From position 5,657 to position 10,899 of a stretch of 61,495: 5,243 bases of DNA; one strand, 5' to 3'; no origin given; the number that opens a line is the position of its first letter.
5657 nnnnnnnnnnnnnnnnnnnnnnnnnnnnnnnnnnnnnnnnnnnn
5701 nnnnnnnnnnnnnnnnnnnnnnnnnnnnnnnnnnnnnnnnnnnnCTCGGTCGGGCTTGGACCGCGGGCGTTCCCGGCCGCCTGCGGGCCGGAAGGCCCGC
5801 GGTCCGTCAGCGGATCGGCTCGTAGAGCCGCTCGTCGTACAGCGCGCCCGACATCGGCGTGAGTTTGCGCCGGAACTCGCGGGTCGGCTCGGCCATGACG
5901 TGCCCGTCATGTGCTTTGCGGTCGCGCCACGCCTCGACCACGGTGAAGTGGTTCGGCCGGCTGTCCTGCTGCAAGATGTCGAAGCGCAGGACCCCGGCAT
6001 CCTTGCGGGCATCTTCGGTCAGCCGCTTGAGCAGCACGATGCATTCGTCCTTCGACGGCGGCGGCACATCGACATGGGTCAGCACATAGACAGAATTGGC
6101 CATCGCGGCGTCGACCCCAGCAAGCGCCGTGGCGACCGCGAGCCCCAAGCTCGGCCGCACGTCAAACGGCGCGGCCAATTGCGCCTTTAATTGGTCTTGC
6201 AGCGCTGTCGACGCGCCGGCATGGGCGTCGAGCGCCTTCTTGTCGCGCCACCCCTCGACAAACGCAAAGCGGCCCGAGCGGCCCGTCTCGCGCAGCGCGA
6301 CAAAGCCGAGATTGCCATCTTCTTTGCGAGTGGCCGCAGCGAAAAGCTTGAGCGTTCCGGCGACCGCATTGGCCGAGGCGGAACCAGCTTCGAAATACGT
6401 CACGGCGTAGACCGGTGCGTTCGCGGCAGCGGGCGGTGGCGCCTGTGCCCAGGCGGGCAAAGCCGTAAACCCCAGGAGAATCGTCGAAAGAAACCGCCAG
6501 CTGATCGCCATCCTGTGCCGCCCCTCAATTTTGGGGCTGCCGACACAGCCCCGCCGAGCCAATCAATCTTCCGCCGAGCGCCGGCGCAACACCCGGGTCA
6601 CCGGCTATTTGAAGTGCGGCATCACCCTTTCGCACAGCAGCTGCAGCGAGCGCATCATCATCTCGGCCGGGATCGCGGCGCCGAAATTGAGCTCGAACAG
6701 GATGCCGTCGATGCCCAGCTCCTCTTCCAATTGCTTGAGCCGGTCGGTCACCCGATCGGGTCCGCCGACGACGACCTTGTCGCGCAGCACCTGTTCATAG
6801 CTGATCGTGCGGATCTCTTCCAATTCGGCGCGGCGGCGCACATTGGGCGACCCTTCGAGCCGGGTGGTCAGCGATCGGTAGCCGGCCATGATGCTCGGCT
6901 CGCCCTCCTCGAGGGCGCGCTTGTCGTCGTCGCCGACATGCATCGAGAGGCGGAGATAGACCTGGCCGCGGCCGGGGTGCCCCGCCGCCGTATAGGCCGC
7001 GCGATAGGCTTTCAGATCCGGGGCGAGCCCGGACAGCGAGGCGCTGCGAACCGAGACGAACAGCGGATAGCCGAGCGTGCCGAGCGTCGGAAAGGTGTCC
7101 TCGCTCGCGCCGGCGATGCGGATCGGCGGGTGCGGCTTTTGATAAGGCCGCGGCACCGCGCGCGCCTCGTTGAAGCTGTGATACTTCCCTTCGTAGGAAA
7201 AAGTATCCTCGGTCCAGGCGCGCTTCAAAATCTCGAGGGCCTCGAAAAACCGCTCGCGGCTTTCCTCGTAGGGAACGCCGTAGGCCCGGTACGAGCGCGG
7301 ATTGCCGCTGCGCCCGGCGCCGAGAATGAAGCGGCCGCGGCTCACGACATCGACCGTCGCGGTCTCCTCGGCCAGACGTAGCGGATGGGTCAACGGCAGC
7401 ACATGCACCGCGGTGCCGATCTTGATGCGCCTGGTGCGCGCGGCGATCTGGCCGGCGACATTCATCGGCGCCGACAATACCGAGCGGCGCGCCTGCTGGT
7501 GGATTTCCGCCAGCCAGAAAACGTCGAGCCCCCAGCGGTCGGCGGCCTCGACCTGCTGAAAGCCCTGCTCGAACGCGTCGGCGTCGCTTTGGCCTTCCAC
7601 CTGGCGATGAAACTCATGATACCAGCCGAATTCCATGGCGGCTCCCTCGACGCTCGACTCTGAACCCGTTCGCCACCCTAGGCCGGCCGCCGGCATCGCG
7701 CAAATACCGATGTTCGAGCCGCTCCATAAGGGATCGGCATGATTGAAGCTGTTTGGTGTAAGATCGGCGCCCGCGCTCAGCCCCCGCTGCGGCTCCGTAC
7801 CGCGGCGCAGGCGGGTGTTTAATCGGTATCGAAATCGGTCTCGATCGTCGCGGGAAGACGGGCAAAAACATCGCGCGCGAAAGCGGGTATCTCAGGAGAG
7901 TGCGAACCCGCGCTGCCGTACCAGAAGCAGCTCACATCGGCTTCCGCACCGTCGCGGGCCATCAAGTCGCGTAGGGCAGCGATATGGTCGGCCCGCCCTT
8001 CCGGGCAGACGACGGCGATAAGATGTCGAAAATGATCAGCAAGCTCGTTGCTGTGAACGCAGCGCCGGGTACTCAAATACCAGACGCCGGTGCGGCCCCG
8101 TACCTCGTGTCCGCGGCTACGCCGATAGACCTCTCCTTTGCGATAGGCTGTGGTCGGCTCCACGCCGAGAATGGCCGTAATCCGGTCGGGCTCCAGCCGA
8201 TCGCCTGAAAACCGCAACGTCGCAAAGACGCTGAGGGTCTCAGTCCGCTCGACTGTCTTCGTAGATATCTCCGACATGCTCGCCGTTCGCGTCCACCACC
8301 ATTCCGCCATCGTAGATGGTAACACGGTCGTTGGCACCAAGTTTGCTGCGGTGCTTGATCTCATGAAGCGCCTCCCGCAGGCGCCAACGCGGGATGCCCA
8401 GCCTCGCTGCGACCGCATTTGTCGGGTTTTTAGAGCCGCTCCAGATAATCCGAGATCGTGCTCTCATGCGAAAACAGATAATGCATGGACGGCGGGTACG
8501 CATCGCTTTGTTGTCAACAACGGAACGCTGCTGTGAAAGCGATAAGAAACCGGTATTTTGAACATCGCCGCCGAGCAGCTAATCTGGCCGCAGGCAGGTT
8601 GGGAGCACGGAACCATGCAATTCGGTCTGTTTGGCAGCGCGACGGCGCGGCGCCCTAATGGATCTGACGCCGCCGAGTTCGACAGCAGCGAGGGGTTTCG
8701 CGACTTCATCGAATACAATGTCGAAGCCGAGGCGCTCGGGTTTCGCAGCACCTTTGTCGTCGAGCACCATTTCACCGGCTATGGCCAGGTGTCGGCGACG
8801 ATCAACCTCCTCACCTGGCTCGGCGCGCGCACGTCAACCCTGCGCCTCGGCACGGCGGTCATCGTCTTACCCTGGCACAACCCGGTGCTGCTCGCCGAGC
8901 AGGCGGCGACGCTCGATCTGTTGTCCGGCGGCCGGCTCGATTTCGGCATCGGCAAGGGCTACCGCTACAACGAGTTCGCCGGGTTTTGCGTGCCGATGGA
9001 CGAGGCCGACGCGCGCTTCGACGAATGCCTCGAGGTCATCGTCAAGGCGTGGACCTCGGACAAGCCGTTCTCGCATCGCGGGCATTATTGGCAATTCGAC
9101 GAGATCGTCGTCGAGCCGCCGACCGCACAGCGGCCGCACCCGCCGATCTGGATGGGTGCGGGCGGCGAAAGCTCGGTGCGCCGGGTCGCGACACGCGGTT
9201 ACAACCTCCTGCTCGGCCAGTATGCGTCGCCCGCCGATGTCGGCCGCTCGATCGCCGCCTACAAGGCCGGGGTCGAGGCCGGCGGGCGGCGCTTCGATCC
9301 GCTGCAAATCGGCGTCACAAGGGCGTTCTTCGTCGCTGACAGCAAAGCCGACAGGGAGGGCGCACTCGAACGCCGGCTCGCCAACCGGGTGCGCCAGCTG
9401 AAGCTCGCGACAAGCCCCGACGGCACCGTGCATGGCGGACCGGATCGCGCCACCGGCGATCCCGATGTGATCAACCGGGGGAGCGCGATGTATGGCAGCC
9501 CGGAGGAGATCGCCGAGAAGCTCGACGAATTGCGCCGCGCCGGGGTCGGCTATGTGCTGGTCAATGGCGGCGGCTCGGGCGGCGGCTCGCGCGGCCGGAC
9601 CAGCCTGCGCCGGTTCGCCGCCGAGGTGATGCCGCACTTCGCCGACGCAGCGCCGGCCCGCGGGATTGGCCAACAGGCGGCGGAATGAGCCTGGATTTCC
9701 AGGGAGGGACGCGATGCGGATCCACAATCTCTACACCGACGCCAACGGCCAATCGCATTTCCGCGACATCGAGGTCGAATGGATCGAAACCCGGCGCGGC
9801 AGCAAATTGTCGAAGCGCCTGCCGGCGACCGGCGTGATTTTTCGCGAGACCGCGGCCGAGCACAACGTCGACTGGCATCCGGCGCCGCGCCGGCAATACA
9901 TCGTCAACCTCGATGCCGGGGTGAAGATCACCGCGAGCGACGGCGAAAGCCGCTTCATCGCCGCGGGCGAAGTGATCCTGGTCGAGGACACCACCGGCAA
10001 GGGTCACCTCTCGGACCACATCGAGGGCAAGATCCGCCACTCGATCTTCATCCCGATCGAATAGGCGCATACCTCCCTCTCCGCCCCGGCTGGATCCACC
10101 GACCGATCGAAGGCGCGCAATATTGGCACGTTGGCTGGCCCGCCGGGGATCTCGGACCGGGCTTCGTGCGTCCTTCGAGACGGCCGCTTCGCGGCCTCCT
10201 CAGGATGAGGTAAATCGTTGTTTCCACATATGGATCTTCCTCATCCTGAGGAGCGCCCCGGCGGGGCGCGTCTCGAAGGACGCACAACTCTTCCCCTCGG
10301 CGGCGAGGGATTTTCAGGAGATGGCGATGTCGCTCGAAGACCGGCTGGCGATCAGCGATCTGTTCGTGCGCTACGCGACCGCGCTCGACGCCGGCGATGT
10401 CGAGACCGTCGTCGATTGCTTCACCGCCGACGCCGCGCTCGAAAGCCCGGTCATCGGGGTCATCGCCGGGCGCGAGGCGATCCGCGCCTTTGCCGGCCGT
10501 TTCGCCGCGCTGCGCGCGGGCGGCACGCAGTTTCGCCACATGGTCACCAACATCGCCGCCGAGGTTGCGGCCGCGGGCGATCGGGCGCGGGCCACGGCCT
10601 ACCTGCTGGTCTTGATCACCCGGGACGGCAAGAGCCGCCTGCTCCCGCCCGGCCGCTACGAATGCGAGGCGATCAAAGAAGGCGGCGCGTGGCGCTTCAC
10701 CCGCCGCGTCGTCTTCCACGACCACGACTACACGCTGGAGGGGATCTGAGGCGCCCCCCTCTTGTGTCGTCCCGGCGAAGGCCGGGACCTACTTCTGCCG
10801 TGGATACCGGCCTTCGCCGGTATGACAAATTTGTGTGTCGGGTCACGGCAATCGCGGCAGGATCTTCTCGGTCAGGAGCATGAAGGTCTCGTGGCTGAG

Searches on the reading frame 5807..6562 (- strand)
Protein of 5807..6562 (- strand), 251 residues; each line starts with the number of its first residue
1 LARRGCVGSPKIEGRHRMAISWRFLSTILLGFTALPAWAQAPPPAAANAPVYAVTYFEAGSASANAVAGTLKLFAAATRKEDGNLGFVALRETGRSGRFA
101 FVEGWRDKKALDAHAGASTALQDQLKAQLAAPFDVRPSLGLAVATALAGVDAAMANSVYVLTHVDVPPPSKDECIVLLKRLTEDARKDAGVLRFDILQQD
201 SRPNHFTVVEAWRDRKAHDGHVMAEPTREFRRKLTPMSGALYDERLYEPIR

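Call 45: search_protein_families(library=pfam, proteins=[window:5807-6562:-], max_evalue=0.001)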
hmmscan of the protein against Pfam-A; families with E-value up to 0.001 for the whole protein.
window:5807-6562:- (251 aa): 1 family
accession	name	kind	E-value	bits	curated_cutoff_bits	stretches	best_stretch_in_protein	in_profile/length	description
PF03992.22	ABM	-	6.9e-23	81.1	23.1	2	158-232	2-77/78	Antibiotic biosynthesis monooxygenase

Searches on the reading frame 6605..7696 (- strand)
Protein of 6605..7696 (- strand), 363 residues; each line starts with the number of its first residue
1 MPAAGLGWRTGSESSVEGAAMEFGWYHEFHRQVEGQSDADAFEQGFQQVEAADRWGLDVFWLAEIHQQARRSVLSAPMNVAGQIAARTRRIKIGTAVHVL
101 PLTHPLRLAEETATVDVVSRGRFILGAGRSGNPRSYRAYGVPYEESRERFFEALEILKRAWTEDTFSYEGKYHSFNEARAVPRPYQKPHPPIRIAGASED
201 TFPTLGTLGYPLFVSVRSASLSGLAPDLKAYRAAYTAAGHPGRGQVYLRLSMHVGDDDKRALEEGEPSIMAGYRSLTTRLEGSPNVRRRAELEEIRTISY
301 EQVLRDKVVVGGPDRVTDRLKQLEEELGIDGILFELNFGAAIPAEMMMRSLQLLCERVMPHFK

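Call 45: search_protein_families(library=pfam, proteins=[window:6605-7696:-], max_evalue=0.001)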
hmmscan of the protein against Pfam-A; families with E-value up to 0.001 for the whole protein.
window:6605-7696:- (363 aa): 1 family
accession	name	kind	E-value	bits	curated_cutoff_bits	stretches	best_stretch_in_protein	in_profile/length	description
PF00296.26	Bac_luciferase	-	1.4e-59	202.4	27.9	1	21-330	1-313/314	Luciferase-like monooxygenase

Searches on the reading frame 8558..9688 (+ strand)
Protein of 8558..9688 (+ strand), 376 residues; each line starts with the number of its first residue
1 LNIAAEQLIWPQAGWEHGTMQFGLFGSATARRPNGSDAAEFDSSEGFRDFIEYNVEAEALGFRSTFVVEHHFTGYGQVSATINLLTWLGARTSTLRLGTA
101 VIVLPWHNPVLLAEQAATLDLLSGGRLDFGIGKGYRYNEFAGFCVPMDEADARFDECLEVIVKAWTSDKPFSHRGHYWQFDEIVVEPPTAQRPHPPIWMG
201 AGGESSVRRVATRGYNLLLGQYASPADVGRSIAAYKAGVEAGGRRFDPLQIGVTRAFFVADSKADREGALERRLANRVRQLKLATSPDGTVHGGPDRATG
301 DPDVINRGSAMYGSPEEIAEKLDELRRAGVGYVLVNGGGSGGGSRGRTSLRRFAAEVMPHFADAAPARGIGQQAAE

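Call 45: search_protein_families(library=pfam, proteins=[window:8558-9688:+], max_evalue=0.001)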
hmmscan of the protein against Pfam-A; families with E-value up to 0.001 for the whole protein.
window:8558-9688:+ (376 aa): 1 family
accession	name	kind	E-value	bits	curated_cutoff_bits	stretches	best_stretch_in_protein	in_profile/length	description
PF00296.26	Bac_luciferase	-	9.3e-67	226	27.9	1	20-330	1-312/314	Luciferase-like monooxygenase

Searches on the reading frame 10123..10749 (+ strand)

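Call 45: search_protein_families(library=pfam, proteins=[window:10123-10749:+], max_evalue=0.001)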
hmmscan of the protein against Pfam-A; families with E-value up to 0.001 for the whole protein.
window:10123-10749:+ (208 aa): 3 families
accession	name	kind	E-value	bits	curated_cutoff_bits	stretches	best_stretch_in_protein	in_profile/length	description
PF13577.12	SnoaL_4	-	1.6e-26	93.2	24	1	70-195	2-125/126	SnoaL-like domain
PF12680.13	SnoaL_2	-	6.4e-09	36.8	27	1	83-158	3-70/102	SnoaL-like domain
PF13474.12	SnoaL_3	-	0.00046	21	22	1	77-172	1-92/121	SnoaL-like domain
